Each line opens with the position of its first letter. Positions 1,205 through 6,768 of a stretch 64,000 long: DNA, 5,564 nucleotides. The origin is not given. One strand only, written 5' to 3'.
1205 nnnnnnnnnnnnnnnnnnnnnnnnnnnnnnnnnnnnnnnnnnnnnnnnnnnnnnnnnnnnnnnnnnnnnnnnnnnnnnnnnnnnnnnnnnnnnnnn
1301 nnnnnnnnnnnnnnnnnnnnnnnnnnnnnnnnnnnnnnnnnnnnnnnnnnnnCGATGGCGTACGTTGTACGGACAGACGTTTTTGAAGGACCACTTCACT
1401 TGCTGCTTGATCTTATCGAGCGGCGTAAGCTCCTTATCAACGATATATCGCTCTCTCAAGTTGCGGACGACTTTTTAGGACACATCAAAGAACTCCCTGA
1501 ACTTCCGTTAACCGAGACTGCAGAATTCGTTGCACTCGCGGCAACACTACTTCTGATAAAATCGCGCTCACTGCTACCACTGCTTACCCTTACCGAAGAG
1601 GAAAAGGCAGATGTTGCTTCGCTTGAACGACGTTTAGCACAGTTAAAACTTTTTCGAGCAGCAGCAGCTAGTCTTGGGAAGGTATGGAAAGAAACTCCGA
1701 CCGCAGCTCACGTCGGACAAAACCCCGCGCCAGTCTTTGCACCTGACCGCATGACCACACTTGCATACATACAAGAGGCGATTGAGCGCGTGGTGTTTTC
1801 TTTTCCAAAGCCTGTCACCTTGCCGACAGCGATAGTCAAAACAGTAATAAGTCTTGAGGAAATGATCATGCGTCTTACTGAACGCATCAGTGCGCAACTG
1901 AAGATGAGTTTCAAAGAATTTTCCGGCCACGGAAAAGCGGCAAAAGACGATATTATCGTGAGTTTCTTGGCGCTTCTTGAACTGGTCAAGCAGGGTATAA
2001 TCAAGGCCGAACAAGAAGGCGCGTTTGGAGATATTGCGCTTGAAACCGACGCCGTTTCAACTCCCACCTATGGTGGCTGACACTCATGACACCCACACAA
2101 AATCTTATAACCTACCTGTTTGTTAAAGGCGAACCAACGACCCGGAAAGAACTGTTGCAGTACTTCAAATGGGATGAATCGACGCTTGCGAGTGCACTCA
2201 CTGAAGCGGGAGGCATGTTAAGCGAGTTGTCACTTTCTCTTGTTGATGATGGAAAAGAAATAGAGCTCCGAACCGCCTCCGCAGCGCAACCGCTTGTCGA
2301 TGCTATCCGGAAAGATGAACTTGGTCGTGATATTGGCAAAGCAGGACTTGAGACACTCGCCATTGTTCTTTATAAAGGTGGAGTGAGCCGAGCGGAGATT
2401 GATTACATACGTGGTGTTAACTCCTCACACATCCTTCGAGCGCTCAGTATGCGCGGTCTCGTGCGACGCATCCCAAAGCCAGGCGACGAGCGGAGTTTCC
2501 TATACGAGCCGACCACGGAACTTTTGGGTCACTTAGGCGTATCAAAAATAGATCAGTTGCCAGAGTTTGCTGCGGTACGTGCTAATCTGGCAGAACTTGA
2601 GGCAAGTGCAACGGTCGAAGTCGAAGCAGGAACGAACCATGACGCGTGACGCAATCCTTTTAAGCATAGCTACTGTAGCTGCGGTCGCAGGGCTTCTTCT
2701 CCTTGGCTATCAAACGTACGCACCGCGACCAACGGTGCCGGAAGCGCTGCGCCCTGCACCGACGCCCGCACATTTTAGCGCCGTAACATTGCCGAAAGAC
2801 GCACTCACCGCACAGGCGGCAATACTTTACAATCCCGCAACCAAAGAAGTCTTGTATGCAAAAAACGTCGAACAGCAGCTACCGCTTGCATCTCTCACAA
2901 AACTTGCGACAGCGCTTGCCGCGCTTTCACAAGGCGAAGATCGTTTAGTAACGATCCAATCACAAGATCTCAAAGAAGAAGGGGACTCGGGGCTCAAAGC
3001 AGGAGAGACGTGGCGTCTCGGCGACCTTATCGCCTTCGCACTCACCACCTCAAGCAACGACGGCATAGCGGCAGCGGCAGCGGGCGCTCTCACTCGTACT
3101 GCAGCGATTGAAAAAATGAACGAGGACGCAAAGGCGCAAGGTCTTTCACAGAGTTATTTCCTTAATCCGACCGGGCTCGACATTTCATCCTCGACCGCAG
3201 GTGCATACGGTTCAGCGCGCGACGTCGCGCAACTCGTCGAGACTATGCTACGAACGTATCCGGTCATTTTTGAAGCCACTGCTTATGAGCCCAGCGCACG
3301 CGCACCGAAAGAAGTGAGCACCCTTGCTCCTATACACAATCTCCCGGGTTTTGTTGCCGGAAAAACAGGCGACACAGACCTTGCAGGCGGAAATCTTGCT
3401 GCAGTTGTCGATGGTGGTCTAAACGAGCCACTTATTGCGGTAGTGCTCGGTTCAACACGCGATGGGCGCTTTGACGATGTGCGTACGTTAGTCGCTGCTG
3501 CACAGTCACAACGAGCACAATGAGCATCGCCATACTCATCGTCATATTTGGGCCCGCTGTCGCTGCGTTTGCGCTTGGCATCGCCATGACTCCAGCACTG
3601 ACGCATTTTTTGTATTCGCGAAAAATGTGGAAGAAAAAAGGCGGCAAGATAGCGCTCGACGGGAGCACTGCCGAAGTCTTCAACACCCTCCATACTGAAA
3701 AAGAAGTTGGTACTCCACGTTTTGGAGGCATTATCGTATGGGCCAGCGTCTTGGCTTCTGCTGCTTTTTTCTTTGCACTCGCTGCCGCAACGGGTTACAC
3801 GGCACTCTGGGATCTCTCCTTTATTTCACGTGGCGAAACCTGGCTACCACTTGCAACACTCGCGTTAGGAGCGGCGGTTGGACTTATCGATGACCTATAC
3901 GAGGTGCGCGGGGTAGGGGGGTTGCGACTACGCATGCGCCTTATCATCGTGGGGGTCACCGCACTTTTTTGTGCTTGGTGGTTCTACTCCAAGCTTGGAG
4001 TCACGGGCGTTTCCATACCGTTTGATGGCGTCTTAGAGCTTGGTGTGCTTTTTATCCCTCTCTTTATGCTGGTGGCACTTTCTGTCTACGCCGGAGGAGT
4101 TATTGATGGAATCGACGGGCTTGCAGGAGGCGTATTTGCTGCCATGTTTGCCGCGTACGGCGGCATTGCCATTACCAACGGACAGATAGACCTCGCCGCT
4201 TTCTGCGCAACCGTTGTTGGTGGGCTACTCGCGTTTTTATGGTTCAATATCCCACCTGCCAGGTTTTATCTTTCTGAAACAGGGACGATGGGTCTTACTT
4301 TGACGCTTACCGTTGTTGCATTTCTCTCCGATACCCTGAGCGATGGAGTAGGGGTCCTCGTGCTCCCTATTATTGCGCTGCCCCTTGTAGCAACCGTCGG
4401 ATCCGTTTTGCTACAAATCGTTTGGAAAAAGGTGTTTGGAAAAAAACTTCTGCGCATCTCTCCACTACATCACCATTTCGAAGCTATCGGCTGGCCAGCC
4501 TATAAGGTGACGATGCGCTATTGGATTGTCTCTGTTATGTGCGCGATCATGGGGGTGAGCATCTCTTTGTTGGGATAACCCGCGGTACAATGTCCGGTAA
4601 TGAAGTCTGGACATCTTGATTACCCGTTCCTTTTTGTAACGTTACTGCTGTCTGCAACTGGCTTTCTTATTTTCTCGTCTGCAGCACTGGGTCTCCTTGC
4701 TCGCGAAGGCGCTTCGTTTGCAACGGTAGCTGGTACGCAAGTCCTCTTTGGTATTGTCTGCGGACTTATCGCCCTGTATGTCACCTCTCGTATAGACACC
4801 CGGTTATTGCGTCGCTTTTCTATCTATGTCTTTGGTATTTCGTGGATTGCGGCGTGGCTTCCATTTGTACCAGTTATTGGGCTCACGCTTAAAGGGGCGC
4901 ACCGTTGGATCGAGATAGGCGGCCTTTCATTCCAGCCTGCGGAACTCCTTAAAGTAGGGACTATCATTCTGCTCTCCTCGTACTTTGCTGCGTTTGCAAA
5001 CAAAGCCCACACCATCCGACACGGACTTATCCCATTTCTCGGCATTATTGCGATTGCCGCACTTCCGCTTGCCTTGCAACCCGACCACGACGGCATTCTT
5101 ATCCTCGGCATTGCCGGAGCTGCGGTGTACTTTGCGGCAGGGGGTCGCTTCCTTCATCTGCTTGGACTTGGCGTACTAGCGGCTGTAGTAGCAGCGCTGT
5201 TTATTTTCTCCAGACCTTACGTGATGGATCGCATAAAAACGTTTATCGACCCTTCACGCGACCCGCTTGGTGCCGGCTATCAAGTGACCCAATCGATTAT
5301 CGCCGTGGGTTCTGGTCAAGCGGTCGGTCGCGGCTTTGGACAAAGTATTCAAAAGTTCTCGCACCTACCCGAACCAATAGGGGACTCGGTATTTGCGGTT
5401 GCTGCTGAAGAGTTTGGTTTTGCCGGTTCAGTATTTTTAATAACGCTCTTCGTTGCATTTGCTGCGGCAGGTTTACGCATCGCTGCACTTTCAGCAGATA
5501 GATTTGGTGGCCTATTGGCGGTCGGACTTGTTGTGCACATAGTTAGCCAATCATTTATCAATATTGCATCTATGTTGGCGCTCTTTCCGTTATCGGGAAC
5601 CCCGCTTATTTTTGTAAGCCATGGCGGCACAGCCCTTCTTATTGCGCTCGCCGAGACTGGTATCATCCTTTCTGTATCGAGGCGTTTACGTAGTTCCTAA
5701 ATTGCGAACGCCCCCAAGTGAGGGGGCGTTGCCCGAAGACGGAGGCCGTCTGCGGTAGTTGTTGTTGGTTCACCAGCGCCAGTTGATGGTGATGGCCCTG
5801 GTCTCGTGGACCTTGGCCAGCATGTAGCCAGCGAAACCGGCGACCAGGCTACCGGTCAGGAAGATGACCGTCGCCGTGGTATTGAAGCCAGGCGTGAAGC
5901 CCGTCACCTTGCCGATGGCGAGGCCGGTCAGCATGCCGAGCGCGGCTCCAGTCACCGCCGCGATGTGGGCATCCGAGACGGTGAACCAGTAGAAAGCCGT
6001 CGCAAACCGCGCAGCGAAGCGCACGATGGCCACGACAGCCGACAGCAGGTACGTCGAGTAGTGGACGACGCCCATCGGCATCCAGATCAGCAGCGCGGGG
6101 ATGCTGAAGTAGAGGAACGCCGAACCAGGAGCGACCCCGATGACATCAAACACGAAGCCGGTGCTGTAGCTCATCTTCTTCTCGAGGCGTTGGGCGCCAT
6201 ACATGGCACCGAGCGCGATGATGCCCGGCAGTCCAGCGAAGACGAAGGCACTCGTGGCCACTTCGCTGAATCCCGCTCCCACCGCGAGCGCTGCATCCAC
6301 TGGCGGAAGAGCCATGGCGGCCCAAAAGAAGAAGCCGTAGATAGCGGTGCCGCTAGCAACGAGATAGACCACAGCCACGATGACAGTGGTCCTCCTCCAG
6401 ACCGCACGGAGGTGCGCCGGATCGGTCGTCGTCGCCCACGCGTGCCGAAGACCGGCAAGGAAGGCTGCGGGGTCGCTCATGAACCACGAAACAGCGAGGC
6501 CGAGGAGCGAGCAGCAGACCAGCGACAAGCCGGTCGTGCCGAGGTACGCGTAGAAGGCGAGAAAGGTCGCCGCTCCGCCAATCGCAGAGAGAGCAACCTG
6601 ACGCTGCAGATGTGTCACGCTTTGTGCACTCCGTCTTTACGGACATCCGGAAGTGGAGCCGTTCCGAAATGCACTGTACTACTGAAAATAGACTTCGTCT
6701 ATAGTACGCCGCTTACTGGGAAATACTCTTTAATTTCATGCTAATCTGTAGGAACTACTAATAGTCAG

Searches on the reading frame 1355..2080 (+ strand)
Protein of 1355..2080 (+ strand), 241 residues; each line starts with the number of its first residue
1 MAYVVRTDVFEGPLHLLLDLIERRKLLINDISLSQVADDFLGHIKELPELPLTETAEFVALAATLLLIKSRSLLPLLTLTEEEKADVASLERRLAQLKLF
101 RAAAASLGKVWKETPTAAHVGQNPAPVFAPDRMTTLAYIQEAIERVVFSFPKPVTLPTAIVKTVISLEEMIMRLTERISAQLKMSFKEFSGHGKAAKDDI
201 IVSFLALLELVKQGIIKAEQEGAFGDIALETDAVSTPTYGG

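Call 36: search_protein_families(library=pfam, proteins=[window:1355-2080:+], max_evalue=0.01)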
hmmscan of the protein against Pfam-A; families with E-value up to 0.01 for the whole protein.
window:1355-2080:+ (241 aa): 2 families
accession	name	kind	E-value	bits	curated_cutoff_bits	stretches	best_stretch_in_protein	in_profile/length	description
PF02616.19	SMC_ScpA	-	6.8e-19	69.2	24.6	1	20-228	1-228/232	Segregation and condensation protein ScpA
PF04824.21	Rad21_Rec8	-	0.00054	19.7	22.7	1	204-230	24-50/55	Conserved region of Rad21 / Rec8 like protein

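Call 66: find_encoding_contigs(protein=window:1355-2077:+, flank=10000, max_places=1)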
Protein window:1355-2077:+ (241 aa): 4 contigs read that carry it; 1 place shown.
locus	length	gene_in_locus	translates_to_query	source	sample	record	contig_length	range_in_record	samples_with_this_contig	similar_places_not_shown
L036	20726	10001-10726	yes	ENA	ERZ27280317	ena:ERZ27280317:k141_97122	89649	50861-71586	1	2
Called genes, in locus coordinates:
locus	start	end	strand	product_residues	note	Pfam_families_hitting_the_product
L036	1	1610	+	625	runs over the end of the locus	PF00012:HSP70, PF06723:MreB_Mbl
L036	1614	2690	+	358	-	PF00226:DnaJ, PF01556:DnaJ_C, PF00684:DnaJ_CXXCXGXG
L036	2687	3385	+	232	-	PF01553:Acyltransferase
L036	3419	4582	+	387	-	PF01488:Shikimate_DH, PF00056:Ldh_1_N (weak), PF01118:Semialdhyde_dh (faint)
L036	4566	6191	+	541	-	PF00512:HisKA, PF02518:HATPase_c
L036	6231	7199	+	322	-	PF00579:tRNA-synt_1b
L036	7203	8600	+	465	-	PF01336:tRNA_anti-codon, PF00152:tRNA-synt_2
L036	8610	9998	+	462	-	PF00883:Peptidase_M17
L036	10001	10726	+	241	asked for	PF02616:SMC_ScpA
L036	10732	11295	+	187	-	PF04079:SMC_ScpB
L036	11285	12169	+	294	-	PF00768:Peptidase_S11, PF13354:Beta-lactamase2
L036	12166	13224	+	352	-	PF00953:Glycos_transf_4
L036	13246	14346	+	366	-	PF01098:FTSW_RODA_SPOVE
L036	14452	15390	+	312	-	-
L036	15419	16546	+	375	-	PF03033:Glyco_transf_28, PF04101:Glyco_tran_28_C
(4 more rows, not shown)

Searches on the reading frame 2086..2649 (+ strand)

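Call 36: search_protein_families(library=pfam, proteins=[window:2086-2649:+], max_evalue=0.01)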
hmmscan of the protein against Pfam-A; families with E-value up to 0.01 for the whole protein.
window:2086-2649:+ (187 aa): 2 families
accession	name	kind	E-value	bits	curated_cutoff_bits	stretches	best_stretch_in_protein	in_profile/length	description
PF04079.22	SMC_ScpB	-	1.1e-27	97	27.4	1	10-160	6-159/160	Segregation and condensation complex subunit ScpB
PF01047.28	MarR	-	0.0063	16.8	24.6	0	114-137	35-58/59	MarR family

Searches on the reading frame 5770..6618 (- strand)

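Call 26: search_protein_families(library=pfam, proteins=[window:5770-6618:-], max_evalue=0.01)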
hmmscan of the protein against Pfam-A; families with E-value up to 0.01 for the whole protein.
window:5770-6618:- (282 aa): 1 family
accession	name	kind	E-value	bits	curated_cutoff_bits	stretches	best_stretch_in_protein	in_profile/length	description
PF13488.11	Gly-zipper_Omp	-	0.0053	17.1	25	1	224-269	2-40/46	Glycine zipper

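Call 52: search_protein_families(library=phrogs, proteins=[window:5770-6618:-], max_evalue=0.01)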
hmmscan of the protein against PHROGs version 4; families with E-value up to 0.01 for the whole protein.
window:5770-6618:- (282 aa): 0 families

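Call 53: search_protein_families(library=padloc, proteins=[window:5770-6618:-], max_evalue=0.01)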
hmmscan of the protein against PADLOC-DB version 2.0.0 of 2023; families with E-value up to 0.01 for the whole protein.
window:5770-6618:- (282 aa): 0 families
